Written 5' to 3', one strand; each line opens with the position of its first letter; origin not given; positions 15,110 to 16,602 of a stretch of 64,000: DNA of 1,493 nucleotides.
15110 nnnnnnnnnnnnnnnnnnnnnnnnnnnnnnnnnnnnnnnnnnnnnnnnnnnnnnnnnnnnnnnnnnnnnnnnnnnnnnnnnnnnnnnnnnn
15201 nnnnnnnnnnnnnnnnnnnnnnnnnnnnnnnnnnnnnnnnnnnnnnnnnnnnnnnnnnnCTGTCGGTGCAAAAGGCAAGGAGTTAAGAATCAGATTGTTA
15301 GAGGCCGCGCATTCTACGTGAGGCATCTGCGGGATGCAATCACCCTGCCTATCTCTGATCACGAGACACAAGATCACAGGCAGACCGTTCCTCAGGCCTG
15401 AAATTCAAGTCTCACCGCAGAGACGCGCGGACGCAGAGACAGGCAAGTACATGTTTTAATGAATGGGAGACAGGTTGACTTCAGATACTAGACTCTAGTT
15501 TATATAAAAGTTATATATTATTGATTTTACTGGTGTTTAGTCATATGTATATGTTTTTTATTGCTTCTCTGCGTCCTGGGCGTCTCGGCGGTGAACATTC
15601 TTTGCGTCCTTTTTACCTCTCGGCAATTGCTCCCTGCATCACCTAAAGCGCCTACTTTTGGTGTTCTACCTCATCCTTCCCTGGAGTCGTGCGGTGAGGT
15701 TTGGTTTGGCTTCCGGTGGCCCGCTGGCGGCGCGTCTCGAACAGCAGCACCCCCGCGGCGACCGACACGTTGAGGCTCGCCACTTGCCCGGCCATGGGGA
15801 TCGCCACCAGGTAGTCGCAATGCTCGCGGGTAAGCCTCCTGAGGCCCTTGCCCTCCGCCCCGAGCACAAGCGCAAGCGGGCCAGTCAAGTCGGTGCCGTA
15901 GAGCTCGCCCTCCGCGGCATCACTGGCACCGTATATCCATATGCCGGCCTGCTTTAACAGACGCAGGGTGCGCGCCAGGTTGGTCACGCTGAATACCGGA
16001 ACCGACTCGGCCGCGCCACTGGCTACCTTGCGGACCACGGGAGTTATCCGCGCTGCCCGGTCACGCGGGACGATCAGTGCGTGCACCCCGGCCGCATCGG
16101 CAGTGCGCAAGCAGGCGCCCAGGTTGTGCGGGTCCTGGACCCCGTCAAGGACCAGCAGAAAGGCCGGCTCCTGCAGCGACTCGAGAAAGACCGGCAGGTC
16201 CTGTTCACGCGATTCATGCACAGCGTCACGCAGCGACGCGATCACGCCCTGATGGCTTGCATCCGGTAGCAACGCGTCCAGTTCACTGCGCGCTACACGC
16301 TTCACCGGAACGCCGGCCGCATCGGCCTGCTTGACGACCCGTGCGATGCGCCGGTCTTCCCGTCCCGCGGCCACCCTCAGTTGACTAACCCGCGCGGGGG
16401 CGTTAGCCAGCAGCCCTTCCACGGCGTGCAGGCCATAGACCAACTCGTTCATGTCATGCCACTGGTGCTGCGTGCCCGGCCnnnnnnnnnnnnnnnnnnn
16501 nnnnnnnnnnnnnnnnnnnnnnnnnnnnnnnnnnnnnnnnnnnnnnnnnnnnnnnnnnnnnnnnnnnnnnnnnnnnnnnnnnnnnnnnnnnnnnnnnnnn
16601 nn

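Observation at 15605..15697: Dispersed ~90-130 nt repeat (two copies in window); one copy donates the C-terminal 16 codons and stop of rlmB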

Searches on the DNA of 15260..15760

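Call 11: search_rna_families(source=window, start=15260, end=15760, threshold=evalue, max_evalue=10, show_alignments=3)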
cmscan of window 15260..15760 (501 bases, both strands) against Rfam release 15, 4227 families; matches with E-value up to 10: 2.
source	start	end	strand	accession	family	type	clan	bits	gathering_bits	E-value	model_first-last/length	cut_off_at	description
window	15447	15543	-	RF01504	Afu_254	Gene; sRNA;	-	14.9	60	7.3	1-158/158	no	A. fumigatus sRNA Afu_254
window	15605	15646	-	RF01139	sR2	Gene; snRNA; snoRNA; CD-box;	-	11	42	7.5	1-57/57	no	Small nucleolar RNA sR2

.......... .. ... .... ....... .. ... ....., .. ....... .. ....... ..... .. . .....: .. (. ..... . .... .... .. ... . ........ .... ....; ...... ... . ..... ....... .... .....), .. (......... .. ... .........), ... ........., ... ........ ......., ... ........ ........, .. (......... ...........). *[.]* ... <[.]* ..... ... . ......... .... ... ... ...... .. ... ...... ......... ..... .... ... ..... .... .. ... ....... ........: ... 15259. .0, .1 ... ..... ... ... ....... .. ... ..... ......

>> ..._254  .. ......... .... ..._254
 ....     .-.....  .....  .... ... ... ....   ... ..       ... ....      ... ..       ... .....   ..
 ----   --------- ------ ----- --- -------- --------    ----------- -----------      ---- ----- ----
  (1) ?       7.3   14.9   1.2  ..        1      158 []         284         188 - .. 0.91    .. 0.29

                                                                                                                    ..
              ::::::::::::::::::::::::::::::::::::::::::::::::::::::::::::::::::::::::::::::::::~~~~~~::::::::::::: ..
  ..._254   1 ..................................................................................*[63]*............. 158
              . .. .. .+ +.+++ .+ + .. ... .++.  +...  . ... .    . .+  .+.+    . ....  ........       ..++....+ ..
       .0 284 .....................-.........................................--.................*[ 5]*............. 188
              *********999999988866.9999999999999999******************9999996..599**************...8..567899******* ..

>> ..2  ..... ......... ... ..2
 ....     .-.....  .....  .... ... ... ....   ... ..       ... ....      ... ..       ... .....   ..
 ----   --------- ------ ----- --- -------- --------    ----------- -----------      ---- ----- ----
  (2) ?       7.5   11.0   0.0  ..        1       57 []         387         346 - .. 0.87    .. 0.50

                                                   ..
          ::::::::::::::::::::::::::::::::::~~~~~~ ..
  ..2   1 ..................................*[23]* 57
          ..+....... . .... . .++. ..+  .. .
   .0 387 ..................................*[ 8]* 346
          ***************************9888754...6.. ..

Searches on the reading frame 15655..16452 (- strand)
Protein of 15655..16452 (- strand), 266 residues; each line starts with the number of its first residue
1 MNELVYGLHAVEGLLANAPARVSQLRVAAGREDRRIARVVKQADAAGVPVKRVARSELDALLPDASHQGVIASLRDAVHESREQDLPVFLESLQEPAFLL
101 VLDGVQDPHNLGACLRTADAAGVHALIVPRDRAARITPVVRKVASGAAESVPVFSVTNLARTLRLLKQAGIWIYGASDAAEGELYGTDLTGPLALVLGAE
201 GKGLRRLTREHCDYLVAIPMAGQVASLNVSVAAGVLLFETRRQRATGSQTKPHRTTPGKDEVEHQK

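Call 34: find_homologous_proteins(query=window:15655-16452:-, max_evalue=1e-40)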
Query window:15655-16452:- (266 aa): 7999 proteins with E <= 1e-40 among 8000 candidates; the best 120 are listed.
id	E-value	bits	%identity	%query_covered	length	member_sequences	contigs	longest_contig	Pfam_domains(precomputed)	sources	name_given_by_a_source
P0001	1.5e-144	498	93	95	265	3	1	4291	PF08032.18,PF00588.25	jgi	jgi:23S rRNA (guanosine2251-2'-O)-methyltransferase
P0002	2.1e-135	468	87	96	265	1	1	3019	PF08032.18,PF00588.25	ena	-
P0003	6.0e-129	447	86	92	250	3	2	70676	PF08032.18,PF00588.25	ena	-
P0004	5.6e-125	434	85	91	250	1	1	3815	PF08032.18,PF00588.25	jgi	jgi:23S rRNA (guanosine2251-2'-O)-methyltransferase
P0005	7.5e-125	433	83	93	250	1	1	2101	PF08032.18,PF00588.25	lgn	-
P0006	2.1e-124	432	83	93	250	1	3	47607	PF08032.18,PF00588.25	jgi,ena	-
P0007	9.2e-124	430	83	93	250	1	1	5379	PF08032.18,PF00588.25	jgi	jgi:23S rRNA (guanosine2251-2'-O)-methyltransferase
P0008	1.5e-123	429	83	93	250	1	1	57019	PF08032.18,PF00588.25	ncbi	-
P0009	4.2e-123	428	82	93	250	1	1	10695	PF08032.18,PF00588.25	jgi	jgi:23S rRNA (guanosine2251-2'-O)-methyltransferase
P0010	9.3e-123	426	83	92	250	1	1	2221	PF08032.18,PF00588.25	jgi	-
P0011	2.3e-122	425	81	92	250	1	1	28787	PF08032.18,PF00588.25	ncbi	-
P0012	1.0e-105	371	73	92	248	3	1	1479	PF08032.18,PF00588.25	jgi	-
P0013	3.8e-104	365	73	91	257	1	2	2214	PF08032.18,PF00588.25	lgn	-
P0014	2.2e-103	363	72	90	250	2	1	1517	PF08032.18,PF00588.25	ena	-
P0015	2.6e-103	363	72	90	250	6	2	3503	PF08032.18,PF00588.25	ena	-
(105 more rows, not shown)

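Call 36: find_encoding_contigs(protein=P0001, flank=3000, max_places=3)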
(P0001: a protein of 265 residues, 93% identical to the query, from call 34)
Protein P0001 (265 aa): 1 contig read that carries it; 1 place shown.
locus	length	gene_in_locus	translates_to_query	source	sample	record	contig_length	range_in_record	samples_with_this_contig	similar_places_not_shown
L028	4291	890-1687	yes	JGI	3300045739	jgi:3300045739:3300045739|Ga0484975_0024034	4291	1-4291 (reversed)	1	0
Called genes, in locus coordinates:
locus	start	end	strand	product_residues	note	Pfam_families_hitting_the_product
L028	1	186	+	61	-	?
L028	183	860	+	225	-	PF13441:Gly-zipper_YMGG, PF27507:DjlA_TM (faint), PF05433:Rick_17kDa_Anti, PF13488:Gly-zipper_Omp, PF00691:OmpA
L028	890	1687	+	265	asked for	PF08032:SpoU_sub_bind, PF00588:SpoU_methylase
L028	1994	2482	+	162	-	PF01250:Ribosomal_S6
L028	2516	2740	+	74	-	PF01084:Ribosomal_S18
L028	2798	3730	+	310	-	-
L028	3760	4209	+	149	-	PF01281:Ribosomal_L9_N, PF03948:Ribosomal_L9_C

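Call 37: find_encoding_contigs(protein=P0002, flank=3000, max_places=3)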
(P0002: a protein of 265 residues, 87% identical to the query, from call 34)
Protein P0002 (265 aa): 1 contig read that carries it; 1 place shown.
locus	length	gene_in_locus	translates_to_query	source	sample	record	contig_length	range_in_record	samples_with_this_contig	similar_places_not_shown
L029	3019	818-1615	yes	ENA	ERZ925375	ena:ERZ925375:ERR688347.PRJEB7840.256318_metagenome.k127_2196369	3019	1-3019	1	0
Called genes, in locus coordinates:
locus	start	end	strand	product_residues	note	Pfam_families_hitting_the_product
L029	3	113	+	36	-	?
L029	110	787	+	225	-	PF13441:Gly-zipper_YMGG, PF05433:Rick_17kDa_Anti, PF13488:Gly-zipper_Omp, PF00691:OmpA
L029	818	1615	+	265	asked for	PF08032:SpoU_sub_bind, PF00588:SpoU_methylase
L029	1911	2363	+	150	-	PF01250:Ribosomal_S6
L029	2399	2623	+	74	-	PF01084:Ribosomal_S18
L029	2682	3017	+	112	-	?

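Call 38: find_encoding_contigs(protein=P0003, flank=3000, max_places=3)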
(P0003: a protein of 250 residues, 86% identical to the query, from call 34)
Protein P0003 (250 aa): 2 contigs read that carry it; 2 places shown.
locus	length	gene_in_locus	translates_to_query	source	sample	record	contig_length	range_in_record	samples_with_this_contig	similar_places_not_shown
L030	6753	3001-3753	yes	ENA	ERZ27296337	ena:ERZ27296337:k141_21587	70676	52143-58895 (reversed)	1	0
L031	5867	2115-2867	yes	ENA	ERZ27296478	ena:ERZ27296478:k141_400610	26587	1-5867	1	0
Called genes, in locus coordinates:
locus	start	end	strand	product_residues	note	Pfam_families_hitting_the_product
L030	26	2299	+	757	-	PF08206:OB_RNB, PF17876:CSD2, PF00773:RNB, PF00575:S1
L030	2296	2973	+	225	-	PF13441:Gly-zipper_YMGG, PF27507:DjlA_TM (faint), PF05433:Rick_17kDa_Anti, PF13488:Gly-zipper_Omp, PF00691:OmpA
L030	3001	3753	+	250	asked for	PF08032:SpoU_sub_bind, PF00588:SpoU_methylase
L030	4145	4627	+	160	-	PF01250:Ribosomal_S6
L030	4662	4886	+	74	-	PF01084:Ribosomal_S18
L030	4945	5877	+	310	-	-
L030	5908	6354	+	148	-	PF01281:Ribosomal_L9_N, PF03948:Ribosomal_L9_C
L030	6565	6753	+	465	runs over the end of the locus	PF00772:DnaB, PF03796:DnaB_C, PF06745:ATPase (weak), PF13481:AAA_25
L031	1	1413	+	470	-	PF00773:RNB, PF00575:S1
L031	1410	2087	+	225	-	PF13441:Gly-zipper_YMGG, PF27507:DjlA_TM (faint), PF05433:Rick_17kDa_Anti, PF13488:Gly-zipper_Omp, PF00691:OmpA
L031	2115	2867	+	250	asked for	PF08032:SpoU_sub_bind, PF00588:SpoU_methylase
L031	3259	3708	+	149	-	PF01250:Ribosomal_S6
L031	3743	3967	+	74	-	PF01084:Ribosomal_S18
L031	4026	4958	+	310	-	-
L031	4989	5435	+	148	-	PF01281:Ribosomal_L9_N, PF03948:Ribosomal_L9_C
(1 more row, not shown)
